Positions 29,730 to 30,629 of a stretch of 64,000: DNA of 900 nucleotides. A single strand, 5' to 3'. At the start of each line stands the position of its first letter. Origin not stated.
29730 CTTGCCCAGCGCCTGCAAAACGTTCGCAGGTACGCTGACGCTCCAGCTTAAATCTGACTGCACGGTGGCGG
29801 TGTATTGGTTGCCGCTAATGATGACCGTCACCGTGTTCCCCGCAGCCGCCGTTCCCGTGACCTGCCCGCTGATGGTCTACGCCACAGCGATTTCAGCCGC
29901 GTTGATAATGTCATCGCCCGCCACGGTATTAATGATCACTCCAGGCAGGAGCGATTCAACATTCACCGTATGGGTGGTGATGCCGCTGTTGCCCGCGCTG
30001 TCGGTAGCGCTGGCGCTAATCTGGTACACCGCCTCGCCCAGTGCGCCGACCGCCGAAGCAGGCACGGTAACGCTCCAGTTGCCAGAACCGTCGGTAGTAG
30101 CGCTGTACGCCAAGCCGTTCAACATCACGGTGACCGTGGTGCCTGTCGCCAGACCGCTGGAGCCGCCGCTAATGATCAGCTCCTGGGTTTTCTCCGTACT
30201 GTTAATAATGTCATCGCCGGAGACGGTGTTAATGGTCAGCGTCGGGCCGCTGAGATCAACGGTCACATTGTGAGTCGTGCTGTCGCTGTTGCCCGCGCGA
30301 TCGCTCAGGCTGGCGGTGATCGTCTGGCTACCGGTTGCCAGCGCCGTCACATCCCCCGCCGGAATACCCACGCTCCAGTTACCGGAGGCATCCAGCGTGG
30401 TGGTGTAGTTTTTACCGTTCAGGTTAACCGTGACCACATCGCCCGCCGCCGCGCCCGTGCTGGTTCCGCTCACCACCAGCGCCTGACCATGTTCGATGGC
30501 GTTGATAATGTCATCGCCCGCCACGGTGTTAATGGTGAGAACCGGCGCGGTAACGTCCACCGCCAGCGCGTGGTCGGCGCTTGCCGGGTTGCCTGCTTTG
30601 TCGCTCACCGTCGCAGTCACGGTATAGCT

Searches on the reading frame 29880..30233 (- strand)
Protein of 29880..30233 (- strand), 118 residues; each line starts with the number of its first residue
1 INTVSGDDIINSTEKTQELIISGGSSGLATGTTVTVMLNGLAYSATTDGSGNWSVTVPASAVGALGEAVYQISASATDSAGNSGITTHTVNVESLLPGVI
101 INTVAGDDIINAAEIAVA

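Call 36: find_encoding_contigs(protein=window:29880-30233:-, flank=10000, max_places=10)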
Protein window:29880-30233:- (118 aa): 2 contigs read that carry it; 2 places shown.
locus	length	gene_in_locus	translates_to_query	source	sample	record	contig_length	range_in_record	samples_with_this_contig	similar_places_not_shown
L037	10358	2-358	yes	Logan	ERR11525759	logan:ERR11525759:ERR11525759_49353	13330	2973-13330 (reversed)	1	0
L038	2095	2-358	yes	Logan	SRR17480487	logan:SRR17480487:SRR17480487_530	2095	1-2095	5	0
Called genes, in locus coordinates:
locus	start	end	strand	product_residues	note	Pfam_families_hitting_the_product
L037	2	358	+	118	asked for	?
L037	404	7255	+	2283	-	PF12245:Big_3_2 (faint), PF13750:Big_3_3 (faint), PF25262:DUF7862 (faint), PF22479:Pam3_gp18 (faint), PF23424:DUF7112 (faint), PF26011:Beta-barrel_RND_rel (faint), PF19077:Big_13 (weak), PF19077:Big_13, +1 more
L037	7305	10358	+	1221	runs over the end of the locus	PF12245:Big_3_2 (faint), PF19077:Big_13, PF13517:FG-GAP_3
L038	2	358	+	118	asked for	?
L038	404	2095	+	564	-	?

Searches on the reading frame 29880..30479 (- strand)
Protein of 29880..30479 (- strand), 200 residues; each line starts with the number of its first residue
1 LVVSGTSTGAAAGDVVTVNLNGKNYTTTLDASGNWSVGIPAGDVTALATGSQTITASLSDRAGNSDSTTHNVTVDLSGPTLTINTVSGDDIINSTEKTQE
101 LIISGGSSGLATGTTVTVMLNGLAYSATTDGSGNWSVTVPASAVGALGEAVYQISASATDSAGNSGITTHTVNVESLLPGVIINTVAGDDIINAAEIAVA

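Call 34: find_homologous_proteins(query=window:29880-30479:-, max_evalue=1e-60)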
Query window:29880-30479:- (200 aa): 46 proteins with E <= 1e-60 among 5536 candidates.
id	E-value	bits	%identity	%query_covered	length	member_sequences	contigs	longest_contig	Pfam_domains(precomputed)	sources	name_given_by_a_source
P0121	4.6e-103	361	82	98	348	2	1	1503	PF19077.7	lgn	-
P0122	7.8e-96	337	70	99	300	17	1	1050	PF15418.13,PF13750.13,PF16403.12,PF12245.15,PF19077.7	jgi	jgi:DNA-binding protein YbaB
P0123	1.1e-88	314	58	98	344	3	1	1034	PF13750.13,PF19077.7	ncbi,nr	ncbi:Ig-like domain-containing protein, partial [Escherichia coli]|nr:Ig-like domain-containing prot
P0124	1.2e-86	307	70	81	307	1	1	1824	PF19077.7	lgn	-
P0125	1.4e-86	307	70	81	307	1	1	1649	PF19077.7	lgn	-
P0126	1.7e-86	307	70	81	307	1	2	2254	PF19077.7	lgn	-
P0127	3.8e-85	302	70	80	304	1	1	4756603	PF19077.7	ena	-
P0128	1.5e-84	300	51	98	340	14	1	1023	PF19077.7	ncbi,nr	ncbi:Ig-like domain-containing protein, partial [Escherichia coli]|nr:Ig-like domain-containing prot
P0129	9.4e-83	294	44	98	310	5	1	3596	PF19077.7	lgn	-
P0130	3.5e-79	283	43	97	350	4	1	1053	PF19077.7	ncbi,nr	ncbi:Ig-like domain-containing protein, partial [Escherichia coli]|nr:Ig-like domain-containing prot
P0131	4.9e-79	282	65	98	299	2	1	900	PF19077.7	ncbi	ncbi:Ig-like domain-containing protein, partial [Escherichia coli]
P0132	1.4e-77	278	93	59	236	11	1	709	PF13750.13,PF19077.7,PF17936.8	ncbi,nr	ncbi:TPA: Ig-like domain-containing protein, partial [Escherichia coli]|nr:Ig-like domain-containing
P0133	6.3e-77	275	50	100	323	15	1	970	PF13750.13,PF19077.7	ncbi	ncbi:Ig-like domain-containing protein, partial [Escherichia coli]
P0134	9.4e-76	272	51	97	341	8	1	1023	PF19077.7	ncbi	ncbi:Ig-like domain-containing protein, partial [Enterobacter hormaechei]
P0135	2.3e-75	270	46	100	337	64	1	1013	PF19077.7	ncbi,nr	ncbi:Ig-like domain-containing protein, partial [Escherichia coli O111]|nr:Ig-like domain-containing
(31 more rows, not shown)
